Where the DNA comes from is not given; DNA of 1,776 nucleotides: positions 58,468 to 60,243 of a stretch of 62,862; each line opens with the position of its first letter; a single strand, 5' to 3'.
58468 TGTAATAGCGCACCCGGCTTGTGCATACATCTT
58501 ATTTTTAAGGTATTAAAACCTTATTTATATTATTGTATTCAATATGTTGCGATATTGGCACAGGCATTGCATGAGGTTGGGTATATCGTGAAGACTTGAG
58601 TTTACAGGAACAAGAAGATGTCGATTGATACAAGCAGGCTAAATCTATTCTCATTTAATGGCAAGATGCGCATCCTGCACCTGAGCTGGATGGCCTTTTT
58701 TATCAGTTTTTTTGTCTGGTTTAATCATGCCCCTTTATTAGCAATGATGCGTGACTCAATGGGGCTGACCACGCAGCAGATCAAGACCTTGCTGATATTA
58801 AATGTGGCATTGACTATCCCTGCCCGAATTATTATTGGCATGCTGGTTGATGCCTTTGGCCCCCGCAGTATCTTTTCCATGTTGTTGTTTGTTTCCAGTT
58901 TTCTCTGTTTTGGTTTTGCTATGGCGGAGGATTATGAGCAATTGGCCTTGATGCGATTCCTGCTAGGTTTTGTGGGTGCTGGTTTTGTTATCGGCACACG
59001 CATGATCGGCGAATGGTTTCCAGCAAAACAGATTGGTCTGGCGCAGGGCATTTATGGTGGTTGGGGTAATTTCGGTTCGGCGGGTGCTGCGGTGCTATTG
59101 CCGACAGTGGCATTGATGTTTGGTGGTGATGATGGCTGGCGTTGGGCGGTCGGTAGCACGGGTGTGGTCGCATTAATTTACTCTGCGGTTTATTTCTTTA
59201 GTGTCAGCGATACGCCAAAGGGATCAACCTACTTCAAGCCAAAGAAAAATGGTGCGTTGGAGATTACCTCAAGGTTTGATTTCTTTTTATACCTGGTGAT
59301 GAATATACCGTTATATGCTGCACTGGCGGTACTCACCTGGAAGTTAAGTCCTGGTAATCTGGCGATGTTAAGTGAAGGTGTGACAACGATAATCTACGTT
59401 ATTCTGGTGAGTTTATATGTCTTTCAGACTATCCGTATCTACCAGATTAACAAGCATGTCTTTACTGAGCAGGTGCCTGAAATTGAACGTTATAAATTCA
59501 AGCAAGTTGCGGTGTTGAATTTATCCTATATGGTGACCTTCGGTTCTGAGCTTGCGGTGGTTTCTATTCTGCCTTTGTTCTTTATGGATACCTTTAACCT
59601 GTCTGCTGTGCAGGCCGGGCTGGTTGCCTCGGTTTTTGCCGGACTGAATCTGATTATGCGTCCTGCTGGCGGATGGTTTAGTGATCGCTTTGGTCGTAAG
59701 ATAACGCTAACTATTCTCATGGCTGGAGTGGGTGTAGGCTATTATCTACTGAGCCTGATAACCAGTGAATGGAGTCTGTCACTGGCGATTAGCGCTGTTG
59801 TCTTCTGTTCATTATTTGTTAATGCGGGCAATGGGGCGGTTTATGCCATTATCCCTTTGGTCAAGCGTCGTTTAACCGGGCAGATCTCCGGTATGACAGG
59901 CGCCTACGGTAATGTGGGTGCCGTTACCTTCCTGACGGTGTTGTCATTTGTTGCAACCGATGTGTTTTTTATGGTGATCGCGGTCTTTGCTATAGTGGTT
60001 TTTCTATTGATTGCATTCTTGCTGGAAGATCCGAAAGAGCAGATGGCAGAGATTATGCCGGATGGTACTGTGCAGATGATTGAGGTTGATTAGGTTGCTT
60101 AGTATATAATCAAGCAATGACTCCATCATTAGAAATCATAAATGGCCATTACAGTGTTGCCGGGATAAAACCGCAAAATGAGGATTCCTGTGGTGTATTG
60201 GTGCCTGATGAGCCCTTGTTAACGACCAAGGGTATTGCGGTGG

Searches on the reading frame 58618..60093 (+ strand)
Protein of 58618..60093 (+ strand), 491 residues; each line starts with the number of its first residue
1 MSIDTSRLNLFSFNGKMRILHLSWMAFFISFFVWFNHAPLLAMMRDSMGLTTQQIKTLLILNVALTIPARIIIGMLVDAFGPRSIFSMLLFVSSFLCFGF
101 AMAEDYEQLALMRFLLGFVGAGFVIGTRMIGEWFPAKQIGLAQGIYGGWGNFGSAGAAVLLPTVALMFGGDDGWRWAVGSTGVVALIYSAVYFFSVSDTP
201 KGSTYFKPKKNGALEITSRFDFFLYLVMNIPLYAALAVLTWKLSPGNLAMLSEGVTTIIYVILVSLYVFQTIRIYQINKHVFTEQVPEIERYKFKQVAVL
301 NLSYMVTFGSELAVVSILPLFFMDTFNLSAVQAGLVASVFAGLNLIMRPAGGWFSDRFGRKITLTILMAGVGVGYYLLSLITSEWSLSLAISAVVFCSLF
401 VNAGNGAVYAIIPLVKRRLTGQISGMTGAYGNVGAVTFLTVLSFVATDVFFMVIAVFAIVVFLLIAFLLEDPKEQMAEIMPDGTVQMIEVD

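Call 56: search_protein_families(library=pfam, proteins=[window:58618-60093:+], max_evalue=0.0001)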
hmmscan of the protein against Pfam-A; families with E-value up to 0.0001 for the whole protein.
window:58618-60093:+ (491 aa): 2 families
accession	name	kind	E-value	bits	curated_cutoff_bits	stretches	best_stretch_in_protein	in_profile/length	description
PF07690.21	MFS_1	-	1.6e-41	142.8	33.4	2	24-248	2-207/347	Major Facilitator Superfamily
PF00083.30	Sugar_tr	-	1.9e-05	24.2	22.3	1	31-194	21-190/452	Sugar (and other) transporter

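Call 57: search_protein_families(library=ncbifam, proteins=[window:58618-60093:+], max_evalue=0.001)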
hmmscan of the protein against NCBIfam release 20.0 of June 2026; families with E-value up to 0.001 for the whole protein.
window:58618-60093:+ (491 aa): 18 families
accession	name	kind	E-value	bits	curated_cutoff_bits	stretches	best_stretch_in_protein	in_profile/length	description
TIGR00886.1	2A0108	subfamily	8e-100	334.5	311.7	1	18-435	1-368/368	NarK family nitrate/nitrite MFS transporter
TIGR00893.1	2A0114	subfamily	3.5e-20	72.3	395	2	42-204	18-177/399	D-galactonate transporter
TIGR00881.1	2A0104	subfamily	5.5e-19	68.4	407.75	2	25-201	2-176/379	phosphoglycerate transporter protein PgtP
NF049980.1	SfMCT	equivalog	1.8e-13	49.9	320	2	284-397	202-315/378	L-lactate MFS transporter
TIGR00711.1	efflux_EmrB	subfamily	8.2e-09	34.7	230.2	1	61-380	48-340/485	DHA2 family efflux MFS transporter permease subunit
TIGR00880.1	2_A_01_02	superfamily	9.7e-09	35.5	131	2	67-199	12-141/141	multidrug resistance protein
TIGR00890.1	2A0111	subfamily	1.1e-08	34.5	374.85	1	28-419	16-323/377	oxalate/formate antiport family MFS transporter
NF053757.1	BclibactTpBcbE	equivalog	4.1e-08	32.5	600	1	297-477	5-190/394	bacillibactin exporter BcbE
TIGR04259.1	oxa_formateAnti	equivalog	6.3e-08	31.9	335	2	327-478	36-186/405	oxalate/formate MFS antiporter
NF012174.0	tet_MFS_A_B_C_D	equivalog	2.1e-07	30.1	475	1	314-478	21-187/382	Tet(A)/Tet(B)/Tet(C) family tetracycline efflux MFS transporter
TIGR00895.1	2A0115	subfamily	2.2e-07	30.2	418.55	1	42-278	41-270/398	aromatic acid/H+ symport family MFS transporter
TIGR00883.1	2A0106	subfamily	2.3e-05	23.6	443.45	1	292-468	220-397/400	metabolite/H+ symporter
TIGR00898.1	2A0119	subfamily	2.3e-05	23.4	550.75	1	71-194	144-261/506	cation transport protein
NF038077.1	MFS_export_MxcK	equivalog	7.6e-05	21.9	525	1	303-471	16-188/405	myxochelin export MFS transporter MxcK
NF012188.1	tet_MFS_Y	exception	8.9e-05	21.7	820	1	312-481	23-191/391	tetracycline efflux MFS transporter Tet(Y)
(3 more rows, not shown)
